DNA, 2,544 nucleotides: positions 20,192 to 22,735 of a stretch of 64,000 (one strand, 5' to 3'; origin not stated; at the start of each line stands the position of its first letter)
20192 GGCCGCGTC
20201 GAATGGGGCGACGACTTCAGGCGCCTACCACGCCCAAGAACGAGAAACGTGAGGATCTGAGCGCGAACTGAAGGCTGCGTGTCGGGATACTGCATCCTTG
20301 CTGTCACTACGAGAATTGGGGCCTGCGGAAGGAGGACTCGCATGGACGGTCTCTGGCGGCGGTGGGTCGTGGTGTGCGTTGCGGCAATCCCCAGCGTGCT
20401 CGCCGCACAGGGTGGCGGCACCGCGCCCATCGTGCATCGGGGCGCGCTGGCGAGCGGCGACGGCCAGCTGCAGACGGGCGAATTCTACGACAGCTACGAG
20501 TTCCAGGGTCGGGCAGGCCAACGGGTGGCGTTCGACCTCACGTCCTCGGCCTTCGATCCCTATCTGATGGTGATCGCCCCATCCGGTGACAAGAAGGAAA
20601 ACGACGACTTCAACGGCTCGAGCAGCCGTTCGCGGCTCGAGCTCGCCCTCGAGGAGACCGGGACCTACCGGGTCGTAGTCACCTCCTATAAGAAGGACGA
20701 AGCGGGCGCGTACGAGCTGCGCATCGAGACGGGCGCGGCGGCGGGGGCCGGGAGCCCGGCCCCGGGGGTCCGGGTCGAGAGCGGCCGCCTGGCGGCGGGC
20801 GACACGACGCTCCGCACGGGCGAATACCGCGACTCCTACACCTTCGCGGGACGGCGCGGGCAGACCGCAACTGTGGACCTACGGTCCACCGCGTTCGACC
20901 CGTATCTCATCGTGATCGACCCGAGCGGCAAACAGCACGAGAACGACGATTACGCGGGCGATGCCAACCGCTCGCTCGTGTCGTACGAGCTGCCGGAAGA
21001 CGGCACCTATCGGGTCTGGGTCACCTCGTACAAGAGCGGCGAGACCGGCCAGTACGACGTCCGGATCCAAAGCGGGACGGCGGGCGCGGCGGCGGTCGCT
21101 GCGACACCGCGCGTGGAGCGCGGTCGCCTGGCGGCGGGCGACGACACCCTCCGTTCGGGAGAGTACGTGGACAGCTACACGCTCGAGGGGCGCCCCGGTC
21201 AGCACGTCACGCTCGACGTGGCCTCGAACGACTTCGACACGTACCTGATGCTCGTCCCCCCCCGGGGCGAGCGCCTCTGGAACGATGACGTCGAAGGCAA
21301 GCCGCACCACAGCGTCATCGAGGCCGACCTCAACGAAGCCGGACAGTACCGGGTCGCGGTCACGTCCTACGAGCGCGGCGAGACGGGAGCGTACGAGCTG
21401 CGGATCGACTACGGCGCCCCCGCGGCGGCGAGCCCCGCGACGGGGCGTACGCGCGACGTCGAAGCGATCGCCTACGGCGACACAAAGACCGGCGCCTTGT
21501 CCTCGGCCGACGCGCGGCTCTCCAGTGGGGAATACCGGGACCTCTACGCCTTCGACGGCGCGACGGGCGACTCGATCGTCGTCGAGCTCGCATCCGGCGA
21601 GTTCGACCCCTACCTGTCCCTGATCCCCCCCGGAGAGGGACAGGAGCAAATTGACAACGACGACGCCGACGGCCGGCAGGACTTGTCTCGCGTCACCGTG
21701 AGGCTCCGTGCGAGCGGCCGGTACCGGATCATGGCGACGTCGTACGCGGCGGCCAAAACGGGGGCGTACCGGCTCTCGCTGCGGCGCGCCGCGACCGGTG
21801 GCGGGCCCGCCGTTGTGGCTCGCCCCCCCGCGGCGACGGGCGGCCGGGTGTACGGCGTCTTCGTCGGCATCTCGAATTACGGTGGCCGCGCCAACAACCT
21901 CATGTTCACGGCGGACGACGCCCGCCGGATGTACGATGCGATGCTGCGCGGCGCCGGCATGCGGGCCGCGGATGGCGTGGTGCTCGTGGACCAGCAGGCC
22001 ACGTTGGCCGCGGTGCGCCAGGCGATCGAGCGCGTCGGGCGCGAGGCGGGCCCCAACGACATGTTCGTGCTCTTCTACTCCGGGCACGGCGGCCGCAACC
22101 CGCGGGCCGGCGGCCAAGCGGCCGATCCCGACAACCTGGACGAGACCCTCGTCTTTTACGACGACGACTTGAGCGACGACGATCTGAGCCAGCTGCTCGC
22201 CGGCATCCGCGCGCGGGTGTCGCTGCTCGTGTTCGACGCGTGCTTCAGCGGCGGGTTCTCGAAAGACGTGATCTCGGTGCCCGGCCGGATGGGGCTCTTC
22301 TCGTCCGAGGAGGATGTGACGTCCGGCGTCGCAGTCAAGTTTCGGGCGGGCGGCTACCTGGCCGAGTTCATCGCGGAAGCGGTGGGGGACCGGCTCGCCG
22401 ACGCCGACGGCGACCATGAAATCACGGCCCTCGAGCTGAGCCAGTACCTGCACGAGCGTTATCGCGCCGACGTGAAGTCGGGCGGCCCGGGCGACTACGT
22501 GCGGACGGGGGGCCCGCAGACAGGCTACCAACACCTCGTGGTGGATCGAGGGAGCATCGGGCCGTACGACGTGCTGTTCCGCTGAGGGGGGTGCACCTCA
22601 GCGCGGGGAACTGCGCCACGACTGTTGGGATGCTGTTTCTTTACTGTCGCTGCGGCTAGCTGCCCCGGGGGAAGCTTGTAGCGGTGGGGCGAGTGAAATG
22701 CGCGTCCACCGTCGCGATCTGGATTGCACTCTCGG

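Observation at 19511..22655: A conserved 40-nt motif in five same-strand copies around the caspase-like gene, with a possible sixth upstream of suf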

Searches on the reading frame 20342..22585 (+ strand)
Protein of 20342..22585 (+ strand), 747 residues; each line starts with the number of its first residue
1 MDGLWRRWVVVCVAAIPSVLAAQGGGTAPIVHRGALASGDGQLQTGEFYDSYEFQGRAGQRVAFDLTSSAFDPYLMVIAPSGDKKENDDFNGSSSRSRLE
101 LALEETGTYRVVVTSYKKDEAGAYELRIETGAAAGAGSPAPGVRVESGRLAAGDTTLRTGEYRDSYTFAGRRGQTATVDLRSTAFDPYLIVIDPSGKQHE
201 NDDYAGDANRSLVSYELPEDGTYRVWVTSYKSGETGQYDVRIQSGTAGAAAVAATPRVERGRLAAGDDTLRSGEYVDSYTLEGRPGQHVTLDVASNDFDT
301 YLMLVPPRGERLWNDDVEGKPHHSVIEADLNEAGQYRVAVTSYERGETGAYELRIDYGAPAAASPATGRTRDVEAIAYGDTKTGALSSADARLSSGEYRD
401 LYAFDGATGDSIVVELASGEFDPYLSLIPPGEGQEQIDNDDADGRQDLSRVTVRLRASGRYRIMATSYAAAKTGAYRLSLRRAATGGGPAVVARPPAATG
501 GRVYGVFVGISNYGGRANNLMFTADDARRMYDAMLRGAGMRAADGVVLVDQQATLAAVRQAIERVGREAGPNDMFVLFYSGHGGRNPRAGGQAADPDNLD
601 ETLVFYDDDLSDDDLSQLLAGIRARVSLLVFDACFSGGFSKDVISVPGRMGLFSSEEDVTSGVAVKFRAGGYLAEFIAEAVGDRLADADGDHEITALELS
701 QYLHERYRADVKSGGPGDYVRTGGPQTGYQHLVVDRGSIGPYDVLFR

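Call 12: search_protein_families(library=pfam, proteins=[window:20342-22585:+])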
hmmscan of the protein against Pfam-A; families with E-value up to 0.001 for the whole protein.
window:20342-22585:+ (747 aa): 4 families
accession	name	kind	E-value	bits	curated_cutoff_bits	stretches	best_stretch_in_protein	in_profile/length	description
PF04151.21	PPC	-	1.1e-20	74.7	25.9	2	163-228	2-69/70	Bacterial pre-peptidase C-terminal domain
PF00656.27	Peptidase_C14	-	8.8e-12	45.6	21.4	1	506-641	5-138/233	Caspase domain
PF23623.1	GBD_IRG7_N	-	4.1e-05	24.1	27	0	177-229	27-80/95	IRG7 N-terminal galactose binding domain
PF01835.25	MG2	-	0.00011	22.9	32.8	0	442-484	43-84/96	MG2 domain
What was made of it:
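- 20342..22585 (+): Caspase-like protease gene. It has a hydrophobic N-terminus that looks like a signal peptide (by eye, not tested), four PPC domains and a C14 domain with the His (FYSGHGG) and Cys (DACFSGG) motifs present. Pfam PPC and Peptidase_C14 (call 12).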

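Call 13: find_encoding_contigs(protein=window:20342-22585:+, flank=10000)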
Protein window:20342-22585:+ (747 aa): 2 contigs read that carry it; 2 places shown.
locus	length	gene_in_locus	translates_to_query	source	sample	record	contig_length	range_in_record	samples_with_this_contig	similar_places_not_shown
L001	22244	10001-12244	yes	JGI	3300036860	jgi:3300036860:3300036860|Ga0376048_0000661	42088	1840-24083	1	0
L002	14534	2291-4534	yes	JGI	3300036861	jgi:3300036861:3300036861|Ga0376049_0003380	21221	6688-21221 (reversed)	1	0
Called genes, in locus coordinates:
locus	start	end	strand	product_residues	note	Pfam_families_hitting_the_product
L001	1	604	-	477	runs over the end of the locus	PF19295:SufBD_N, PF01458:SUFBD_core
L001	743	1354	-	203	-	PF01128:IspD (weak), PF12804:NTP_transf_3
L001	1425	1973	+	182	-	PF01327:Pep_deformylase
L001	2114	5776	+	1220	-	PF01074:Glyco_hydro_38N, PF09261:Alpha-mann_mid, PF07748:Glyco_hydro_38C, PF17677:Glyco_hydro38C2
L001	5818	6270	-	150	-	PF12840:HTH_20 (weak), PF01022:HTH_5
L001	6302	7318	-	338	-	PF00941:FAD_binding_5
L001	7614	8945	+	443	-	PF01964:ThiC_Rad_SAM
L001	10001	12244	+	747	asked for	PF04151:PPC (weak), PF23623:GBD_IRG7_N (faint), PF04151:PPC (weak), PF00656:Peptidase_C14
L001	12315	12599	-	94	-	PF27154:ORF11_beta (weak)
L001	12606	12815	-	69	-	-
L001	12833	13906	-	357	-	PF11918:Peptidase_S41_N, PF03572:Peptidase_S41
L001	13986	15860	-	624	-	PF01019:G_glu_transpept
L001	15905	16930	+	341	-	PF04389:Peptidase_M28, PF01546:Peptidase_M20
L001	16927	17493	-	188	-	-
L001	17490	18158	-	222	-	PF04199:Cyclase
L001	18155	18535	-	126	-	PF00440:TetR_N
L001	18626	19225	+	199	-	PF00440:TetR_N, PF16925:TetR_C_13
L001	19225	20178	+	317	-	PF12146:Hydrolase_4, PF00561:Abhydrolase_1, PF12697:Abhydrolase_6, PF06821:Ser_hydrolase (weak)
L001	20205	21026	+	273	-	-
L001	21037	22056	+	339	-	PF02163:Peptidase_M50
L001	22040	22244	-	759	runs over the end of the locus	PF01315:Ald_Xan_dh_C, PF02738:MoCoBD_1, PF20256:MoCoBD_2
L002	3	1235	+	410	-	?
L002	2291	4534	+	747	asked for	PF04151:PPC (weak), PF23623:GBD_IRG7_N (faint), PF04151:PPC (weak), PF00656:Peptidase_C14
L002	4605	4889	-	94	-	PF27154:ORF11_beta (weak)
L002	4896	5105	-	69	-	-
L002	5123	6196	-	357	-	PF11918:Peptidase_S41_N, PF03572:Peptidase_S41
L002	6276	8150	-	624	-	PF01019:G_glu_transpept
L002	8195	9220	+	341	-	PF04389:Peptidase_M28, PF01546:Peptidase_M20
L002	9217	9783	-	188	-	-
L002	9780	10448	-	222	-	PF04199:Cyclase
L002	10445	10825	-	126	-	PF00440:TetR_N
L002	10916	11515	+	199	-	PF00440:TetR_N, PF16925:TetR_C_13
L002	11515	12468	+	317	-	PF12146:Hydrolase_4, PF00561:Abhydrolase_1, PF12697:Abhydrolase_6, PF06821:Ser_hydrolase (weak)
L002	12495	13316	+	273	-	-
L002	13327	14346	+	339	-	PF02163:Peptidase_M50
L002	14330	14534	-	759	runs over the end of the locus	PF01315:Ald_Xan_dh_C, PF02738:MoCoBD_1, PF20256:MoCoBD_2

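Call 14: find_homologous_proteins(query=window:20342-22585:+)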
Query window:20342-22585:+ (747 aa): 991 proteins with E <= 0.001 among 8000 candidates; the best 120 are listed.
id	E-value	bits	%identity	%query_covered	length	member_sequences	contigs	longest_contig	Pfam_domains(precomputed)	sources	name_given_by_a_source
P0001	0.0e+0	1652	100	100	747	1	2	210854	PF23623.2,PF04151.22,PF00656.28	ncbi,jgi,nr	ncbi:MAG TPA: pre-peptidase C-terminal domain-containing protein [Gemmatimonadales bacterium]|jgi:hy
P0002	0.0e+0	1346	82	100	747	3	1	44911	PF23623.2,PF04151.22,PF00656.28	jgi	jgi:hypothetical protein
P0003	0.0e+0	1331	82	100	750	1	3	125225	PF23623.2,PF04151.22,PF00656.28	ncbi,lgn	-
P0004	0.0e+0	1330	82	100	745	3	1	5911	PF23623.2,PF04151.22,PF00656.28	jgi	jgi:hypothetical protein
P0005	0.0e+0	1319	81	100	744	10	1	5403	PF23623.2,PF04151.22,PF00656.28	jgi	jgi:hypothetical protein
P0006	0.0e+0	1315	81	100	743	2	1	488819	PF23623.2,PF04151.22,PF00656.28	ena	-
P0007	0.0e+0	1313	81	100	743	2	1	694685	PF23623.2,PF04151.22,PF00656.28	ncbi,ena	-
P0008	0.0e+0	1311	73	97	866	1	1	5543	PF23623.2,PF04151.22,PF00656.28,PF01835.26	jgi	jgi:hypothetical protein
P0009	0.0e+0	1309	80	100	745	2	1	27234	PF23623.2,PF04151.22,PF00656.28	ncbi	-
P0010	0.0e+0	1308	81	100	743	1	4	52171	PF23623.2,PF04151.22,PF00656.28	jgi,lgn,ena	jgi:Caspase domain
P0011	0.0e+0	1301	80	100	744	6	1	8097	PF23623.2,PF04151.22,PF00656.28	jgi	jgi:hypothetical protein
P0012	0.0e+0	1294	71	96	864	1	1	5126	PF23623.2,PF04151.22,PF00656.28,PF01835.26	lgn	-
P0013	0.0e+0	1291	83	95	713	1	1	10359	PF23623.2,PF04151.22,PF00656.28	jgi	jgi:hypothetical protein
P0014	0.0e+0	1279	80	99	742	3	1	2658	PF23623.2,PF04151.22,PF00656.28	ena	-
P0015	0.0e+0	1274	79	99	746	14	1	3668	PF23623.2,PF04151.22,PF00656.28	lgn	-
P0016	0.0e+0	1268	78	100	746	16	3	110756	PF23623.2,PF04151.22,PF00656.28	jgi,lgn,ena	-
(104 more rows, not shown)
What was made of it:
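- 20342..22585 (+): 991 homologues, with Gemmatimonadales at the top (call 14).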

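Call 15: find_encoding_contigs(protein=P0003, flank=6000, max_places=3)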
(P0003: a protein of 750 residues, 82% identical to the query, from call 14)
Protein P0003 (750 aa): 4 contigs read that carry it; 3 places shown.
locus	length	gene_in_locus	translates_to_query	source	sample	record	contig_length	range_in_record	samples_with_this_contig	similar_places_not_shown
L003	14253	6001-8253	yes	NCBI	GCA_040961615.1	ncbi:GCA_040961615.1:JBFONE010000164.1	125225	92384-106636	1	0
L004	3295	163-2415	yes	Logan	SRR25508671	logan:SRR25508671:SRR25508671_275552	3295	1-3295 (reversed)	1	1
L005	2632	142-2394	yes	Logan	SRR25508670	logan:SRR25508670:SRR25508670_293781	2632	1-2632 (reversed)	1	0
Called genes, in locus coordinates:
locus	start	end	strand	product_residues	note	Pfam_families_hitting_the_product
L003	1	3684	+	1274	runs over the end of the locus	PF01074:Glyco_hydro_38N, PF09261:Alpha-mann_mid, PF07748:Glyco_hydro_38C, PF17677:Glyco_hydro38C2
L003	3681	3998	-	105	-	PF03450:CO_deh_flav_C (weak)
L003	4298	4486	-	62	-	-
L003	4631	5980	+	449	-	PF01964:ThiC_Rad_SAM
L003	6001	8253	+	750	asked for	PF04151:PPC (weak), PF23623:GBD_IRG7_N (faint), PF00656:Peptidase_C14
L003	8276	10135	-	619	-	PF01019:G_glu_transpept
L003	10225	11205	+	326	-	PF04389:Peptidase_M28, PF01546:Peptidase_M20 (weak)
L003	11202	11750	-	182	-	PF06167:Peptidase_M90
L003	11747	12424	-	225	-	PF04199:Cyclase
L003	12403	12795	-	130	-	PF00440:TetR_N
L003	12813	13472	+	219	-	PF00440:TetR_N, PF16925:TetR_C_13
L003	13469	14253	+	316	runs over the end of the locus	PF12146:Hydrolase_4, PF00561:Abhydrolase_1, PF12697:Abhydrolase_6, PF06821:Ser_hydrolase (weak), PF08386:Abhydrolase_4 (weak)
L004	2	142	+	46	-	?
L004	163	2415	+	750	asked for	PF04151:PPC (weak), PF23623:GBD_IRG7_N (faint), PF00656:Peptidase_C14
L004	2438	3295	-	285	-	?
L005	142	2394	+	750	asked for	PF04151:PPC (weak), PF23623:GBD_IRG7_N (faint), PF00656:Peptidase_C14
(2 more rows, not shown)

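Call 16: find_encoding_contigs(protein=P0007, flank=6000, max_places=3)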
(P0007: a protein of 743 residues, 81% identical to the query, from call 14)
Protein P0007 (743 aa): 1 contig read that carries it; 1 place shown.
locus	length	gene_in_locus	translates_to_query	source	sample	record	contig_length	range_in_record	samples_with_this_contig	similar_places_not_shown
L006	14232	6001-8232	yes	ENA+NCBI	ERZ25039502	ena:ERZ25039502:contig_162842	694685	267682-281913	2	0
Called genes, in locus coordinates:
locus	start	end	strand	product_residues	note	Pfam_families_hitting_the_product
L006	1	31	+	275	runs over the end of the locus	PF01869:BcrAD_BadFG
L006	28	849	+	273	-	PF01869:BcrAD_BadFG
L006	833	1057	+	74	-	-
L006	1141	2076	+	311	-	PF08240:ADH_N, PF00107:ADH_zinc_N, PF13602:ADH_zinc_N_2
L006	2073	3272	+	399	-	PF01571:GCV_T, PF08669:GCV_T_C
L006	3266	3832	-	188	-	PF12804:NTP_transf_3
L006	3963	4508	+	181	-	PF01327:Pep_deformylase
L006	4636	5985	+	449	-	PF01964:ThiC_Rad_SAM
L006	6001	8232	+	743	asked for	PF04151:PPC (faint), PF23623:GBD_IRG7_N (faint), PF00656:Peptidase_C14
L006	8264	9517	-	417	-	PF00815:Histidinol_dh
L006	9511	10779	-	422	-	PF00977:His_biosynth, PF01502:PRA-CH, PF01503:PRA-PH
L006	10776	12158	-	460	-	PF00117:GATase, PF00478:IMPDH (faint), PF07685:GATase_3 (weak), PF00977:His_biosynth, PF01207:Dus (faint), PF02581:TMP-TENI (faint), PF01180:DHO_dh (faint), PF03060:NMO (weak)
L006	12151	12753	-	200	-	PF00475:IGPD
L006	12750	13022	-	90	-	-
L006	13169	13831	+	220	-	-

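Call 17: find_encoding_contigs(protein=P0016, flank=6000, max_places=3)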
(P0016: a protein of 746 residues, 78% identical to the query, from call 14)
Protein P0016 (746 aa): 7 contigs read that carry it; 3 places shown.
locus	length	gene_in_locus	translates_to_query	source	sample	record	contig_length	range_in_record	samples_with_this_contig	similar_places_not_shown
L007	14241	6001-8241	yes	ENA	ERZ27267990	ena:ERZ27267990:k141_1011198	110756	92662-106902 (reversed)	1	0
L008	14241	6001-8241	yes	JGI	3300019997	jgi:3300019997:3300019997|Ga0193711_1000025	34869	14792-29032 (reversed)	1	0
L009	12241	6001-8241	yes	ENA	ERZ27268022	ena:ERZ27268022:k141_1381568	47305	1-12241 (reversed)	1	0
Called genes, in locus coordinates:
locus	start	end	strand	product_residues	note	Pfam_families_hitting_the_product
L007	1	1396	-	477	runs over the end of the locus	PF19295:SufBD_N, PF01458:SUFBD_core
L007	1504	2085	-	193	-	PF12804:NTP_transf_3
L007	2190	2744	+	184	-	PF01327:Pep_deformylase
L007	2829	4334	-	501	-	PF07676:PD40 (faint), PF26550:Tricorn_2nd (weak)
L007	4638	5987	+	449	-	PF01964:ThiC_Rad_SAM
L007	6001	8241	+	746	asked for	PF04151:PPC (faint), PF23623:GBD_IRG7_N (faint), PF00656:Peptidase_C14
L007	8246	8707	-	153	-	-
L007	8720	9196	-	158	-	-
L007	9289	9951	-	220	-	PF04199:Cyclase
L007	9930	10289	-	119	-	PF00440:TetR_N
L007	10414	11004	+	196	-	PF00440:TetR_N, PF16925:TetR_C_13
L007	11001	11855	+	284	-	PF00561:Abhydrolase_1, PF12146:Hydrolase_4, PF12697:Abhydrolase_6, PF08386:Abhydrolase_4 (faint)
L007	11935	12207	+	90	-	PF12797:Fer4_2 (faint), PF12838:Fer4_7 (faint), PF13183:Fer4_8 (faint), PF13237:Fer4_10 (faint), PF13484:Fer4_16 (faint), PF00037:Fer4 (weak)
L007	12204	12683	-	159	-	-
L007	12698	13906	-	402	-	PF13279:4HBT_2, PF03061:4HBT, PF00561:Abhydrolase_1, PF12146:Hydrolase_4, PF12697:Abhydrolase_6, PF03096:Ndr (weak)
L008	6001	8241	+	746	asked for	PF04151:PPC (faint), PF23623:GBD_IRG7_N (faint), PF00656:Peptidase_C14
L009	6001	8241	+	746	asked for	PF04151:PPC (faint), PF23623:GBD_IRG7_N (faint), PF00656:Peptidase_C14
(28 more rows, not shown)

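Call 29: find_related_loci(query=A1, collection=metagenome_contigs, flank=3000)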
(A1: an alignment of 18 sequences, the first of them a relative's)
Query A1 (747 aa) in metagenome_contigs; peptide patterns used: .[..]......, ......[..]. (x = any residue, [..] = any of these).
600 stretches matched a pattern (row limit reached: there are more); 433 encode a relative of the query (tblastn E <= 1e-3); the best 80 are kept; 80 distinct loci.
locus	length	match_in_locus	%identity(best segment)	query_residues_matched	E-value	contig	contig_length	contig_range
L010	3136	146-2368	81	1-747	0e+0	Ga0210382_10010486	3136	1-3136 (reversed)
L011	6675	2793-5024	81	1-747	0e+0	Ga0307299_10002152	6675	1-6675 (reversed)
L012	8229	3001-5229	81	1-747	0e+0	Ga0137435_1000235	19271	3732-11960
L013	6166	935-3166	81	1-747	0e+0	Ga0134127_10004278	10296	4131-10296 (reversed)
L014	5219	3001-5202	80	9-747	0e+0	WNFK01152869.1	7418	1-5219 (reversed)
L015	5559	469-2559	81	27-747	0e+0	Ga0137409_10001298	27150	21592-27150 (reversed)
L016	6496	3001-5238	78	1-747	0e+0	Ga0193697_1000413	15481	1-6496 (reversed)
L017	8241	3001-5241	77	1-747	0e+0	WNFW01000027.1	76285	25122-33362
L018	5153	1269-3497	78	1-747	0e+0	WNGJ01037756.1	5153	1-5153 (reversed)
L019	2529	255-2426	76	8-747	0e+0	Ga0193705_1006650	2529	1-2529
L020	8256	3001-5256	70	7-747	0e+0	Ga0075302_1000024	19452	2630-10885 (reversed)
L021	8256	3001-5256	70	7-747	0e+0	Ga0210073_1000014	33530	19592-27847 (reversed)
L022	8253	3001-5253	70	7-747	0e+0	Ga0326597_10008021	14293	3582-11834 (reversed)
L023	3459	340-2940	66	4-747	0e+0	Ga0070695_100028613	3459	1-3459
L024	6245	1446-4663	59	25-747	0e+0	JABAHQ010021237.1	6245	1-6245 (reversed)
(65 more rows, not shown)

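Call 30: find_related_loci(query=A1, collection=genome_contigs, flank=3000)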
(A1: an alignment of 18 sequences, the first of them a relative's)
Query A1 (747 aa) in genome_contigs; peptide patterns used: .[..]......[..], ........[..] (x = any residue, [..] = any of these).
202 stretches matched a pattern; 175 encode a relative of the query (tblastn E <= 1e-3); the best 80 are kept; 80 distinct loci.
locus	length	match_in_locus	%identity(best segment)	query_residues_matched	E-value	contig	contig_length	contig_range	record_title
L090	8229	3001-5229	81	1-747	0e+0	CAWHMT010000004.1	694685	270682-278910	MAG: uncultured Gemmatimonadales bacterium isolate MFD02809.bin.1.217 genome assembly, contig: contig_162842, whole geno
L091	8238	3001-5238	78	1-747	0e+0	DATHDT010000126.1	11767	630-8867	MAG TPA_asm: Gemmatimonadales bacterium isolate SMAG_U12401 k141_205237, whole genome shotgun sequence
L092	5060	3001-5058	81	1-690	0e+0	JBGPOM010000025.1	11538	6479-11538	MAG: Gemmatimonadota bacterium isolate OBJ_0618_7090110_191 k141_2256010_length_11538_cov_20.7749, whole genome shotgun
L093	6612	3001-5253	69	7-747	0e+0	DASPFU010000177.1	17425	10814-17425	MAG TPA_asm: Gemmatimonadales bacterium isolate SMAG_U16433 k141_700563, whole genome shotgun sequence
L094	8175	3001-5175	57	12-747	0e+0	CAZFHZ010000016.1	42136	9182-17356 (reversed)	MAG TPA_asm: uncultured Gemmatimonadota bacterium isolate binchicken_co89_576 genome assembly, contig: NODE_1190_length_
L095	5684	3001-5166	57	19-747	0e+0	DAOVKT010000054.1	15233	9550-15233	MAG TPA_asm: Gemmatimonadota bacterium isolate CSMAG_1426 CSMAG_1426_k141_4372679_length_15233_cov_15.3231, whole genome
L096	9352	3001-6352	58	32-747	0e+0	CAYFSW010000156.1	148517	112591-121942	MAG TPA_asm: uncultured Gemmatimonadota bacterium isolate ERP108616_co1_161 genome assembly, contig: k119_1680660, whole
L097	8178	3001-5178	58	22-747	0e+0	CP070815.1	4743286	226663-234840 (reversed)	MAG: Gemmatimonadota bacterium isolate bin118 chromosome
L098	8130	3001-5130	57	31-747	0e+0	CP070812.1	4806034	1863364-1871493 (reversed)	MAG: Gemmatimonadota bacterium isolate bin1194 chromosome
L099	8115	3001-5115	55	32-746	0e+0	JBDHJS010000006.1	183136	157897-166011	MAG: Gemmatimonadota bacterium isolate BHB10-26_Bin_292 BHB10-26_Bin_292_scaffold_150, whole genome shotgun sequence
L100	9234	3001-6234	56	21-747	0e+0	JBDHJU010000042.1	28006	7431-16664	MAG: Gemmatimonadota bacterium isolate BHB10-26_Bin_323 BHB10-26_Bin_323_scaffold_5392, whole genome shotgun sequence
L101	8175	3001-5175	56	21-746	0e+0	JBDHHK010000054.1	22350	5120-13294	MAG: Gemmatimonadota bacterium isolate M8-62_Bin_191 M8-62_Bin_191_scaffold_7720, whole genome shotgun sequence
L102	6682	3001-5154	56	33-746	0e+0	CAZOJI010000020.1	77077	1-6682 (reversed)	MAG TPA_asm: uncultured Gemmatimonadaceae bacterium isolate SRP141376_co2_135 genome assembly, contig: NODE_836_length_7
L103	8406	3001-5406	56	33-746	0e+0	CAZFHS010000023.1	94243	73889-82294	MAG TPA_asm: uncultured Gemmatimonadaceae bacterium isolate binchicken_co97_465 genome assembly, contig: NODE_717_length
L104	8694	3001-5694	55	11-747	0e+0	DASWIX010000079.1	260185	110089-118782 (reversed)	MAG TPA_asm: Gemmatimonadales bacterium isolate SMAG_U2880 k141_2900577, whole genome shotgun sequence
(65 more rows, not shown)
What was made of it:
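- Tried and rejected: The remaining scans were spent on protein-guided locus retrieval (calls 29, 30).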
